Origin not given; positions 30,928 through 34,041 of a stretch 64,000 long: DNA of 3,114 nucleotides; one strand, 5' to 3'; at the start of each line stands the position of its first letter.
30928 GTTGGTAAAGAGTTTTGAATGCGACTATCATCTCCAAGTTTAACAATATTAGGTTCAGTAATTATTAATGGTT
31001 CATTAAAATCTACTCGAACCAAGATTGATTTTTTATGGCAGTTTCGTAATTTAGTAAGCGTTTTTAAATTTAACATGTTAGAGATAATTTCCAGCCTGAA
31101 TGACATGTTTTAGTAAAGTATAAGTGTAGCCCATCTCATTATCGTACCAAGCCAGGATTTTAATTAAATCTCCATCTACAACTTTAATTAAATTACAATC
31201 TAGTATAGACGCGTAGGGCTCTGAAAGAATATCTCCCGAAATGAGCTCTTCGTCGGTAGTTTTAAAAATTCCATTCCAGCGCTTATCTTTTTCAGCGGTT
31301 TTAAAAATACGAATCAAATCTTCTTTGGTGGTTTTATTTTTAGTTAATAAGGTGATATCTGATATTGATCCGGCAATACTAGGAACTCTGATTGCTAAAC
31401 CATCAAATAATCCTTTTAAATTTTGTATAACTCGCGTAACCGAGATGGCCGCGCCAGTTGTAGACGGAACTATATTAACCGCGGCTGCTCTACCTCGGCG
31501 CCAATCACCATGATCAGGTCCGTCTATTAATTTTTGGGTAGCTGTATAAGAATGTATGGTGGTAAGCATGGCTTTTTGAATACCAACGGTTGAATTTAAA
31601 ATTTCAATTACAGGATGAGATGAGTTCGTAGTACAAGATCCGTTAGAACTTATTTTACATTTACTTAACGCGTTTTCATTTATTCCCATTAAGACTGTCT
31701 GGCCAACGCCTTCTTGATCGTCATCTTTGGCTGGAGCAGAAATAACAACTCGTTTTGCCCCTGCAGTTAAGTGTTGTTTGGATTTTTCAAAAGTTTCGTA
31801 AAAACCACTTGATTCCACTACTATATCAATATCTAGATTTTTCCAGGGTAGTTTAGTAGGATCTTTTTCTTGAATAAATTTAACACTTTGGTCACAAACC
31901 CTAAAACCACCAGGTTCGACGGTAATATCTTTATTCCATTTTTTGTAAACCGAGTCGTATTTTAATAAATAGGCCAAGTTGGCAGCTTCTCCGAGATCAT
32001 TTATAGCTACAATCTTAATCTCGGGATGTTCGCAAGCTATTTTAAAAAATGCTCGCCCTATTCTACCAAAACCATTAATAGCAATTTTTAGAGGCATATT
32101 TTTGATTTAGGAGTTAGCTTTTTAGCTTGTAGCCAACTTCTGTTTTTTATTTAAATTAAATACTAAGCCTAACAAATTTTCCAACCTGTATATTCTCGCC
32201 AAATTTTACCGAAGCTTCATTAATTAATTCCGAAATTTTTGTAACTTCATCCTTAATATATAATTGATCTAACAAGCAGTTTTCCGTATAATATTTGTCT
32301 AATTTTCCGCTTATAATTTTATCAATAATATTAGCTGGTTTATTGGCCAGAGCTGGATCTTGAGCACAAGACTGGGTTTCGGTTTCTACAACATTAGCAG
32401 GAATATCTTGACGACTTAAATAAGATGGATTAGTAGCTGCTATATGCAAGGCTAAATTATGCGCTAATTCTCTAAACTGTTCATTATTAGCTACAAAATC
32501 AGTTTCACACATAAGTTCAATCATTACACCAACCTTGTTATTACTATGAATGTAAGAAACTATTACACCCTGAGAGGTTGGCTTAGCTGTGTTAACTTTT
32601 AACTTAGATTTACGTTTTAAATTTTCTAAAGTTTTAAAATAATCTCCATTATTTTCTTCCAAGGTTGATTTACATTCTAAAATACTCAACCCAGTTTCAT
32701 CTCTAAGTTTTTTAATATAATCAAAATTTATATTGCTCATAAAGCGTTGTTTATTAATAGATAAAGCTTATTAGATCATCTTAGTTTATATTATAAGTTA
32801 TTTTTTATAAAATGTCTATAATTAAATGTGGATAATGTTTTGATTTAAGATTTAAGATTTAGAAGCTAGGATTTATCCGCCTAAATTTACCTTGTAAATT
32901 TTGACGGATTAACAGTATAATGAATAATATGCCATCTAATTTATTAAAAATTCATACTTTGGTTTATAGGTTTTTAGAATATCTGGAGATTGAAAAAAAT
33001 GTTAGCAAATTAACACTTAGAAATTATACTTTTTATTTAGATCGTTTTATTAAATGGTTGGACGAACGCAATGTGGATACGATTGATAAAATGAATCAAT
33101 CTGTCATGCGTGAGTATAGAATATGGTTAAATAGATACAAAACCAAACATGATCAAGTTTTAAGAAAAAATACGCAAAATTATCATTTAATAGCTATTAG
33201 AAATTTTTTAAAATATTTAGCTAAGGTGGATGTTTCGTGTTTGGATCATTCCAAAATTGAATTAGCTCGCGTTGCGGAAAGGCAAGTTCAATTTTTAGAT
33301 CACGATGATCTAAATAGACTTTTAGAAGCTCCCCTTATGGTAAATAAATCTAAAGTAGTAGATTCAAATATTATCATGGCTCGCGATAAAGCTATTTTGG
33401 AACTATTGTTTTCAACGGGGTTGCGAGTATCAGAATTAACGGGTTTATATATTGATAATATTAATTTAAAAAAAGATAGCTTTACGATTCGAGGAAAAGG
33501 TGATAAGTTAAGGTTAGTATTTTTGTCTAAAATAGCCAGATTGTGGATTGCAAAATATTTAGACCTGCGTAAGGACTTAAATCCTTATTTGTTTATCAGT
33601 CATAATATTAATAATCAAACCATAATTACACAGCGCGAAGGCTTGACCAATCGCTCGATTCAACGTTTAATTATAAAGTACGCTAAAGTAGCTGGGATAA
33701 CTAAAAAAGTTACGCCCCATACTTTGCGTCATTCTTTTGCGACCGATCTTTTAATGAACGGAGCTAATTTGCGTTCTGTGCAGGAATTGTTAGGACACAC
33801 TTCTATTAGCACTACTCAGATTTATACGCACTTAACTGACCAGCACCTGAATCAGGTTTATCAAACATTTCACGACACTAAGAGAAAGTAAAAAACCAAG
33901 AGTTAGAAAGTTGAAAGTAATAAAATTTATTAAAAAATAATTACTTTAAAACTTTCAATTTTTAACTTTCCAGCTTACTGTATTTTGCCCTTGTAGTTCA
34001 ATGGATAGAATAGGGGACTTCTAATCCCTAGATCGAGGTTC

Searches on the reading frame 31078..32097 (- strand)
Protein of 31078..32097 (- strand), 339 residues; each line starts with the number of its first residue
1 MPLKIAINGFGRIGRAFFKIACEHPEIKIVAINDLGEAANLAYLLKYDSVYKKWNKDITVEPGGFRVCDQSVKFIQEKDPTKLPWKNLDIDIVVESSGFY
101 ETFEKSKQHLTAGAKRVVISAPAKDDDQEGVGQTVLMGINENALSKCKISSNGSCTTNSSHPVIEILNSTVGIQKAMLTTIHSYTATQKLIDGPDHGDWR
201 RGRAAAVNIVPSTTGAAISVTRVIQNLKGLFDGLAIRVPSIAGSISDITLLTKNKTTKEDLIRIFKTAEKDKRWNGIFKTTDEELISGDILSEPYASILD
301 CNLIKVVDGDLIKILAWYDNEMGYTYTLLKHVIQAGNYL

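Call 9: search_protein_families(library=pfam, proteins=[window:31078-32097:-], max_evalue=0.001)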
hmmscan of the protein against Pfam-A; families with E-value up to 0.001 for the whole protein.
window:31078-32097:- (339 aa): 2 families
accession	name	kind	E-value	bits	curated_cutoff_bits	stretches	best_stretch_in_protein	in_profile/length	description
PF02800.25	Gp_dh_C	-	1.7e-49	167.8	24.4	1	162-318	3-158/158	Glyceraldehyde 3-phosphate dehydrogenase, C-terminal domain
PF00044.30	Gp_dh_N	-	1.9e-34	118.4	31.7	1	4-101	2-99/101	Glyceraldehyde 3-phosphate dehydrogenase, NAD binding domain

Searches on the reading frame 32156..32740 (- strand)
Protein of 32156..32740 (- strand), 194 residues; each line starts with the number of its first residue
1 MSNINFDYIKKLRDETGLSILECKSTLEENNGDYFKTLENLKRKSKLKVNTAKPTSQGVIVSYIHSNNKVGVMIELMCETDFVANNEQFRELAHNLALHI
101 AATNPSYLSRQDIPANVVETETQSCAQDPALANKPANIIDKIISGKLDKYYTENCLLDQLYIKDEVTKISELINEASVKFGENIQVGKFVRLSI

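Call 9: search_protein_families(library=pfam, proteins=[window:32156-32740:-], max_evalue=0.001)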
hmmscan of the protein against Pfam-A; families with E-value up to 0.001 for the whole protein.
window:32156-32740:- (194 aa): 1 family
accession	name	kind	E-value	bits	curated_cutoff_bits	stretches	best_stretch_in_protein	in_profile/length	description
PF00889.24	EF_TS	-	1.2e-36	126.6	27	1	49-192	72-200/204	Elongation factor TS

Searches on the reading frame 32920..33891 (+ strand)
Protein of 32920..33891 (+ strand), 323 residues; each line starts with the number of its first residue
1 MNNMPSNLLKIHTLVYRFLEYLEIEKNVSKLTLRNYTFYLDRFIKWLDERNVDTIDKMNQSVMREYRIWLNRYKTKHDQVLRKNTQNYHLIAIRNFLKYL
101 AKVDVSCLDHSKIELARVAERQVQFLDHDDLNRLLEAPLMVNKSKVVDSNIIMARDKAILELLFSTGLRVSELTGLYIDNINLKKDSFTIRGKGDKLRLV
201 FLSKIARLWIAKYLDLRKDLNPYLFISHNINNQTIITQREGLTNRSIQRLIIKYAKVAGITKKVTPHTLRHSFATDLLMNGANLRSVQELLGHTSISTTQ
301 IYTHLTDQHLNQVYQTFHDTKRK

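Call 9: search_protein_families(library=pfam, proteins=[window:32920-33891:+], max_evalue=0.001)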
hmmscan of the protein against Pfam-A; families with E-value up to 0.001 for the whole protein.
window:32920-33891:+ (323 aa): 3 families
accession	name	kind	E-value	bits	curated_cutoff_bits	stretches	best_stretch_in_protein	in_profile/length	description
PF00589.27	Phage_integrase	-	5.2e-41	140.7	27.1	1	125-309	2-172/172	Phage integrase family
PF02899.23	Phage_int_SAM_1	-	2.3e-13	50.7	22.3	1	17-101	3-80/83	Phage integrase, N-terminal SAM-like domain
PF13495.12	Phage_int_SAM_4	-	9.3e-06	26.4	27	1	16-105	3-83/85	Phage integrase, N-terminal SAM-like domain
